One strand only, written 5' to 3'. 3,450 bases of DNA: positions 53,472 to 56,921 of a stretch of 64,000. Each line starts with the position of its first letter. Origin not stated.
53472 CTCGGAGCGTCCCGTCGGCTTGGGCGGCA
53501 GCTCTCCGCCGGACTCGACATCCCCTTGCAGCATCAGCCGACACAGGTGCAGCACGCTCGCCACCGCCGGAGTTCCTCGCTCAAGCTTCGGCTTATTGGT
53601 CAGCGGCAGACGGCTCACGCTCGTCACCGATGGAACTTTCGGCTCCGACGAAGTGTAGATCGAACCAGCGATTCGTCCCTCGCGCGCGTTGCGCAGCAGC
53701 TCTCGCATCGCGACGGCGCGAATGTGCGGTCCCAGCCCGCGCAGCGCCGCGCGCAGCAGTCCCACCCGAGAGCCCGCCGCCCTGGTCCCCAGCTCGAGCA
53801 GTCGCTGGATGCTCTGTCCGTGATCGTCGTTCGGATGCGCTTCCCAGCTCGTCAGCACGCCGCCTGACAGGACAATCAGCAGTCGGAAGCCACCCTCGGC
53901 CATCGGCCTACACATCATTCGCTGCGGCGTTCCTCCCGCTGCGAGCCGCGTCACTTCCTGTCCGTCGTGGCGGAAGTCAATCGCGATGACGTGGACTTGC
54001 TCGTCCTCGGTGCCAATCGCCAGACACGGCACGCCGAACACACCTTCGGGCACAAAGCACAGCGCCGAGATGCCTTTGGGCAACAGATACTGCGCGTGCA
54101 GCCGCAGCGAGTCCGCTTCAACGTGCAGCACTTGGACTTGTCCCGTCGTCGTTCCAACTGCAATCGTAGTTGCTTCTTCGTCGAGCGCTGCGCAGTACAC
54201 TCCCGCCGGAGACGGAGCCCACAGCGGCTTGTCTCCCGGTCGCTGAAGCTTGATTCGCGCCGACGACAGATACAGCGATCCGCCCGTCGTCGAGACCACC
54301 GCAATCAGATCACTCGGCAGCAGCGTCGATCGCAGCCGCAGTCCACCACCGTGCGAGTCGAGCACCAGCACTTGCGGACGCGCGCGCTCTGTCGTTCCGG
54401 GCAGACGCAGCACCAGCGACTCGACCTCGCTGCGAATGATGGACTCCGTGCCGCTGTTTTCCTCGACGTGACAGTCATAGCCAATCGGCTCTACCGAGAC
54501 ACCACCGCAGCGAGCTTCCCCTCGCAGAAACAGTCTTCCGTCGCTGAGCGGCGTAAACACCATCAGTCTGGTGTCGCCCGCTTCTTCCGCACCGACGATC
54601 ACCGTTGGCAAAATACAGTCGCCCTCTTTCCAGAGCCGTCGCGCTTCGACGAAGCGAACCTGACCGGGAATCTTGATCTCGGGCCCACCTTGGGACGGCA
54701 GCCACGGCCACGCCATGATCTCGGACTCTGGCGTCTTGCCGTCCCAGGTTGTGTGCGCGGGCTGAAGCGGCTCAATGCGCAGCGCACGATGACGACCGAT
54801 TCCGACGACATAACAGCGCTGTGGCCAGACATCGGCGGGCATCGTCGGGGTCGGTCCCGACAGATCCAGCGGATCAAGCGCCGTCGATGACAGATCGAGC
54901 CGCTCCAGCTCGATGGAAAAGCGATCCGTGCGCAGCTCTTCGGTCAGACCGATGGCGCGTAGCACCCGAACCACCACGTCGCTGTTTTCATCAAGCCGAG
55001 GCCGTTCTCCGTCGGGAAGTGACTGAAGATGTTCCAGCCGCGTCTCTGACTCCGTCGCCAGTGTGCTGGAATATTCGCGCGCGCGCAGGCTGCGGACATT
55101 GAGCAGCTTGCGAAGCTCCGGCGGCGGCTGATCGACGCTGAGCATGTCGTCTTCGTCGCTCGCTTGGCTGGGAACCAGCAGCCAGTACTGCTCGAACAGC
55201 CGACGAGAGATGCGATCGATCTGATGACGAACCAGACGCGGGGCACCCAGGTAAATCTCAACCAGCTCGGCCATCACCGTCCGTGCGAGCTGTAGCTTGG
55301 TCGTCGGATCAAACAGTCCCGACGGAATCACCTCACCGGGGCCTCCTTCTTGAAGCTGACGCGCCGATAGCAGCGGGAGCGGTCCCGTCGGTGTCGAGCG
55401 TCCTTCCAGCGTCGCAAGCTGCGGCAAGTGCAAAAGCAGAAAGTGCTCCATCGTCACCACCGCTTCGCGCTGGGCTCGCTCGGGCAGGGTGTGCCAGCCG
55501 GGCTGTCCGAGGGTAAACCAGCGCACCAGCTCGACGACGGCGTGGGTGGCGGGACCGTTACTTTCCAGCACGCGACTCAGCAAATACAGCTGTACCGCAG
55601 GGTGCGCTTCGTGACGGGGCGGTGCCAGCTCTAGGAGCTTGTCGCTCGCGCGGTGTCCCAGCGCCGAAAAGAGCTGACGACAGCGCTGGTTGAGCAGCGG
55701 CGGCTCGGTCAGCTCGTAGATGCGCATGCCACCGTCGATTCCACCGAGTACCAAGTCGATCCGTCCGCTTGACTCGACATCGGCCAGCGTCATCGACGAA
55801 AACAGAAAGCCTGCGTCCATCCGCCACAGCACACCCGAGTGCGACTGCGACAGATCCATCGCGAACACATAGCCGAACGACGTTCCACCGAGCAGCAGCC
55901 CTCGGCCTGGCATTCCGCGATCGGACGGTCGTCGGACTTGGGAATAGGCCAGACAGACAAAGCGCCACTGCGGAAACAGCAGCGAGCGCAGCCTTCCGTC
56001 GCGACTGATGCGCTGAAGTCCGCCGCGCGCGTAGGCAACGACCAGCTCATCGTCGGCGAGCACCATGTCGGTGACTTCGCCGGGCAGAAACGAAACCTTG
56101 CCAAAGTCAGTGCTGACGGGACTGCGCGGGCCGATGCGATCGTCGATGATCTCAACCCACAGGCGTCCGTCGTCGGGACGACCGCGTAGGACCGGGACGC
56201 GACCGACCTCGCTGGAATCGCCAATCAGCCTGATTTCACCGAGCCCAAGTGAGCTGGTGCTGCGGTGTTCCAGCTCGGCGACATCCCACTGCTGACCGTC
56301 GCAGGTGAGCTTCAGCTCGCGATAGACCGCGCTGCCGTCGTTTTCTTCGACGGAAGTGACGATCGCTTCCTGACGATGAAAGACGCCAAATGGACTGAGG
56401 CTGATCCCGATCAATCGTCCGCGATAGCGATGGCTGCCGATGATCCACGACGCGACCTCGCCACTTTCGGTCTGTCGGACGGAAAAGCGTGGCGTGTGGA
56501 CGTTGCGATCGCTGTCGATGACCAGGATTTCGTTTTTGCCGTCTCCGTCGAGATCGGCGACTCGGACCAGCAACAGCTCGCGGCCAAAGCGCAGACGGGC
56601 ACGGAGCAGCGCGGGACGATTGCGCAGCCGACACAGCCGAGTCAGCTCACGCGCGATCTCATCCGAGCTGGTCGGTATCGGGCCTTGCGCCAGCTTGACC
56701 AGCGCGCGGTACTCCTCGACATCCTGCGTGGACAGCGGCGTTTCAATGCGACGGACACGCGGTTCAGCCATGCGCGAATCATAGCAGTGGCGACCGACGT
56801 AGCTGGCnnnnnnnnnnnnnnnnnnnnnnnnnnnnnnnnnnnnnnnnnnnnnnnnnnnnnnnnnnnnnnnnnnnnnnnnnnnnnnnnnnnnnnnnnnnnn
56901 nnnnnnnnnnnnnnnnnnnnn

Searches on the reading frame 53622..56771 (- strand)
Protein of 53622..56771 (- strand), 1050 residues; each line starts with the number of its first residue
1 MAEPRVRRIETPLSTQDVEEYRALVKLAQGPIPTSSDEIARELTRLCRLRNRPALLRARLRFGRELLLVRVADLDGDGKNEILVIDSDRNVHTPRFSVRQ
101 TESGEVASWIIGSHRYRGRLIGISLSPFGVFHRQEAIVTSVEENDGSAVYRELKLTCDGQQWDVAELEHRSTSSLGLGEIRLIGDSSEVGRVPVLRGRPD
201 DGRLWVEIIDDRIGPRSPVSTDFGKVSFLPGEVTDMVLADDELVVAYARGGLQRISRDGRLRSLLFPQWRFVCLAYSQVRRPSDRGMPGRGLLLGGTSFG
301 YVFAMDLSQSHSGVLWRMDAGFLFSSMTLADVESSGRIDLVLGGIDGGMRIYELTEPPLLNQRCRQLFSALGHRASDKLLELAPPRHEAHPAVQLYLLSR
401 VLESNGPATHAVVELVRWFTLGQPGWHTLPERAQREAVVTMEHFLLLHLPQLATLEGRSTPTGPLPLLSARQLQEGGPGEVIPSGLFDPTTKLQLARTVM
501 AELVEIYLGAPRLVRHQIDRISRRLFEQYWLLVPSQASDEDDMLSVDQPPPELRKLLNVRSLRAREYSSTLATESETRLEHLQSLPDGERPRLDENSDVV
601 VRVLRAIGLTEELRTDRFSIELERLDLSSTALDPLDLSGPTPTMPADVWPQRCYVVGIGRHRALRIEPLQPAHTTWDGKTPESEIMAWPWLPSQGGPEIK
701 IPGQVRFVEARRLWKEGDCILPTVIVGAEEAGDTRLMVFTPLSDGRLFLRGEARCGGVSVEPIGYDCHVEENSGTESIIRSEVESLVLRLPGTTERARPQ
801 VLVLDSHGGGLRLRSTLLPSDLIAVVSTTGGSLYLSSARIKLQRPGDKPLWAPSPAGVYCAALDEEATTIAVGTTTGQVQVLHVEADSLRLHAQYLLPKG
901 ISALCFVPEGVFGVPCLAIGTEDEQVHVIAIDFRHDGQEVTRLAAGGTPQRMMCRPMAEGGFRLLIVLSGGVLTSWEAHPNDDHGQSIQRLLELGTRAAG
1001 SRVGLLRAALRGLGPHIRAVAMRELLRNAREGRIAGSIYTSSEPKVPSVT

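Call 37: predict_structure(alignment_id=A2)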
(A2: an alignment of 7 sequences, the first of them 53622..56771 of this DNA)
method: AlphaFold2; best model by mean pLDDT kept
length: 1050 residues; sequences in the alignment: 7
mean_pLDDT: 55.5   pTM: 0.43
mean pLDDT of the five models: 55.5, 55.1, 54.2, 53.7, 49.7
residues with pLDDT >= 90: 64; 70-90: 244; 50-70: 230; < 50: 512
segments of 3 or more residues with pLDDT < 50: 1-19, 49-97, 102-151, 153-164, 172-177, 184-189, 212-227, 233-241, 248-252, 263-357, 383-518, 523-527, 529-563, 616-623, 671-694, 772-779, 1034-1050
pLDDT, mean of each block of 10 residues (from residue 1): 22 40 58 75 59 28 26 31 39 43 40 38 30 37 45 44 47 50 45 55 55 39 44 47 49 54 37 30 35 34 39 32 26 27 25 39 67 59 39 45 41 44 37 45 45 32 29 31 37 47 45 46 49 41 38 42 55 75 66 61 69 50 60 76 68 76 73 38 37 58 87 79 89 88 83 84 83 45 85 67 84 82 89 92 89 87 91 87 88 79 84 79 80 73 69 77 74 58 64 78 69 56 60 41 30
secondary structure, 60 per line:
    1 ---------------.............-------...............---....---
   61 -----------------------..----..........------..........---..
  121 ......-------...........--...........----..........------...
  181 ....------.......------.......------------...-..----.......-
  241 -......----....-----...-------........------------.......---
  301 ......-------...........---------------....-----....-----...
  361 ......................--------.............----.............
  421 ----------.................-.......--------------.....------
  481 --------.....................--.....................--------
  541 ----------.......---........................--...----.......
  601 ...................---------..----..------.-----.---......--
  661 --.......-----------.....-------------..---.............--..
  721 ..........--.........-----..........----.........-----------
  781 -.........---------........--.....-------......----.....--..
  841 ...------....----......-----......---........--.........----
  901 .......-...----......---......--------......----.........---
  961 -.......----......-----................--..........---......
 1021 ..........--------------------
elements in order (helices of 4 or more, strands of 3 or more residues): H16-28 H36-50 H54-57 E90-99 E106-115 E119-126 E134-144 E147-157 E162-171 E178-184 E191-197 E204-210 E233-239 E242-247 E252-255 E261-263 E271-278 E291-297 E301-306 E314-319 H320-324 E340-343 E349-352 H358-382 H391-403 H408-420 H431-447 H449-455 H470-474 H489-509 H512-532 H551-557 H561-584 H594-619 E653-658 E663-669 H681-685 E704-716 E719-730 E733-741 E747-756 E761-769 E782-790 E800-807 E810-814 E822-827 E832-836 E839-843 E850-853 E858-863 E869-874 E878-885 E888-896 E901-907 E916-921 E925-930 E939-944 E949-957 E962-968 E973-978 H984-999 H1002-1011 H1015-1030

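Call 56: fold_search(model_id=the predicted structure, library=pdb)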
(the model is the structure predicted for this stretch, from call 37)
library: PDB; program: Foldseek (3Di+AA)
matches with E <= 10: 1197; with E <= 0.001: 859
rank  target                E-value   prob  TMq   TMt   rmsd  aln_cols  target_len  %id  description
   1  7sqc_2H               7.0e-09  1.00  0.20  0.43  10.1       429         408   14  Ciliary C1 central pair apparatus isolated from Chlamydomonas reinhardtii (released 2022-04-13)
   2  7lps_G                7.6e-09  1.00  0.20  0.26  25.0      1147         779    8  Crystal structure of DDB1-CRBN-ALV1 complex bound to Helios (IKZF2 ZF2) (released 2021-06-02)
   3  8d81_A                9.5e-09  1.00  0.24  0.31  26.3      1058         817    8  Cereblon~DDB1 bound to Pomalidomide (released 2022-07-20)
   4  8roy_B                1.7e-08  1.00  0.25  0.32  24.2      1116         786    8  Structure of the human DDB1-DDA1-DCAF15 E3 ubiquitin ligase bound to compound furan 24 (released 2024-04-03)
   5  8g46_A                2.3e-08  1.00  0.25  0.32  25.2      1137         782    8  Cryo-EM structure of DDB1deltaB-DDA1-DCAF16-BRD4(BD2)-MMH2 (released 2023-03-08)
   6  9ngt_A                3.0e-08  1.00  0.24  0.31  24.5      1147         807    9  Crystal structure of CRBN-DDB1 and FPFT-2216 in complex with mTOR (released 2025-07-09)
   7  3ei2_A                3.0e-08  1.00  0.16  0.16  28.0       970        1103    9  Structure of hsDDB1-drDDB2 bound to a 16 bp abasic site containing DNA-duplex (released 2009-01-20)
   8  8ojh_A                3.0e-08  1.00  0.16  0.15  30.3       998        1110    8  Crystal structure of human CRBN-DDB1 in complex with compound 4 (released 2023-07-19)
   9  5v3o_A                4.3e-08  1.00  0.16  0.16  29.8       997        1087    8  Cereblon in complex with DDB1 and CC-220 (released 2017-05-03)
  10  7lps_A                4.7e-08  1.00  0.20  0.26  27.4      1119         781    8  Crystal structure of DDB1-CRBN-ALV1 complex bound to Helios (IKZF2 ZF2) (released 2021-06-02)
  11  9hne_B                4.7e-08  1.00  0.18  0.18  30.6      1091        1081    6  Cereblon in complex with DDB1, GSPT1 and Compound-1 (released 2025-10-22)
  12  6vbv_7                4.9e-08  1.00  0.22  0.31  18.3       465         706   11  Structure of the bovine BBSome:ARL6:GTP complex (released 2020-01-29)
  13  6fuw_A                5.1e-08  1.00  0.22  0.20  28.6      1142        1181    7  Cryo-EM structure of the human CPSF160-WDR33-CPSF30 complex bound to the PAS AAUAAA motif at 3.1 Angstrom resolution (released 2018-03-21)
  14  4v0m_B                6.4e-08  1.00  0.21  0.55   9.4       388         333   11  Crystal structure of BBS1N in complex with ARL6DN (released 2014-11-19)
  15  8tnp_A                8.0e-08  1.00  0.25  0.32  26.1      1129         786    9  Cryo-EM structure of DDB1dB:CRBN:Pomalidomide:SD40 (released 2024-03-13)
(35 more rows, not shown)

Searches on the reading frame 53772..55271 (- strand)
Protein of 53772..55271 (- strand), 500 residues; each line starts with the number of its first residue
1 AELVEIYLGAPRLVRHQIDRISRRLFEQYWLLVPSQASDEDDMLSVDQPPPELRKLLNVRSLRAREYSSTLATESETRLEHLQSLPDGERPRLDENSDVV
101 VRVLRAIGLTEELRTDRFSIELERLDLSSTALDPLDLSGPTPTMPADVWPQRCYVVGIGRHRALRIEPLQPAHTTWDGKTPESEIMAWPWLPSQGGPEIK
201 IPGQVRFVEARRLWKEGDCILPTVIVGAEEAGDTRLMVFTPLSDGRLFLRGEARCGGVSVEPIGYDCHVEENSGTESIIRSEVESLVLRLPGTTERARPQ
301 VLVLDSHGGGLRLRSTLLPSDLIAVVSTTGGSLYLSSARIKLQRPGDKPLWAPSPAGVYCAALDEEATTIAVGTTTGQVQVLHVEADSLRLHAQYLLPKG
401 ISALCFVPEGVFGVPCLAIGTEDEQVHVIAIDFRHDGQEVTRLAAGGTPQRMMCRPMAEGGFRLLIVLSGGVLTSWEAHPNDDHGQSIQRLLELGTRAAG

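Call 22: search_protein_families(library=pfam, proteins=[window:53772-55271:-], max_evalue=5)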
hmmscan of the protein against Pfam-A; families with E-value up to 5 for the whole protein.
window:53772-55271:- (500 aa): 3 families
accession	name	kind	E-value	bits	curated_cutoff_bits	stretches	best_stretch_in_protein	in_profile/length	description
PF23414.1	Beta-prop_EML_2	-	0.0012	18.8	90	1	357-432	41-111/266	Echinoderm microtubule-associated protein second beta-propeller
PF25171.1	Beta-prop_WDR36-Utp21_1st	-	0.21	11.4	80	1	365-427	160-218/266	WDR36/Utp21 first beta-propeller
PF25174.1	Beta-prop_THOC3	-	0.29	10.5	305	1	355-456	171-264/272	THOC3 beta-propeller domain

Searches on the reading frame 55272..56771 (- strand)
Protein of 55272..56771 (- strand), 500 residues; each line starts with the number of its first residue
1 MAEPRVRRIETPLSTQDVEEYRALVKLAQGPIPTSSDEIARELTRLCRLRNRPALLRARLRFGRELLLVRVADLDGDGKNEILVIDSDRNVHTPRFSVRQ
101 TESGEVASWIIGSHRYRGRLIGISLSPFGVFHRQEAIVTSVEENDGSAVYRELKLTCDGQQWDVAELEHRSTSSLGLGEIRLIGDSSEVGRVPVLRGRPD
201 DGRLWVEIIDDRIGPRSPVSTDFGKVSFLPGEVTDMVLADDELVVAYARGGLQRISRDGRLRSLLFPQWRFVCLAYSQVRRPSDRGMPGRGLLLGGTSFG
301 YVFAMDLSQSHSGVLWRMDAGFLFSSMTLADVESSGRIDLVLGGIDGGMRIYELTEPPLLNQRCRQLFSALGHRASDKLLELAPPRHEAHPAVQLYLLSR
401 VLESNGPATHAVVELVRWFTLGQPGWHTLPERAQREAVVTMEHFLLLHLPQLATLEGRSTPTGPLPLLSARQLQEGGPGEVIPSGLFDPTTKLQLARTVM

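Call 22: search_protein_families(library=pfam, proteins=[window:55272-56771:-], max_evalue=5)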
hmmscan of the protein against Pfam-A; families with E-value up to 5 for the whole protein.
window:55272-56771:- (500 aa): 5 families
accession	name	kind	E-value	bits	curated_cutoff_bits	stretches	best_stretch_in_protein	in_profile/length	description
PF13517.12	FG-GAP_3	-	0.00081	20.4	26.9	1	73-85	1-13/61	FG-GAP-like repeat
PF15907.11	Itfg2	-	0.0015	18.3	27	1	69-101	78-112/330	Integrin-alpha FG-GAP repeat-containing protein 2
PF23743.1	Beta-prop_BBS7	-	0.037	13.8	27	1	292-360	186-257/299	BBS7 beta-propeller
PF01839.29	FG-GAP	-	0.04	14.3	22.1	1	71-84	7-20/37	FG-GAP repeat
PF14783.12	BBS2_Mid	-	0.072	13.6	27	0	71-92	4-25/108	Ciliary BBSome complex subunit 2, middle region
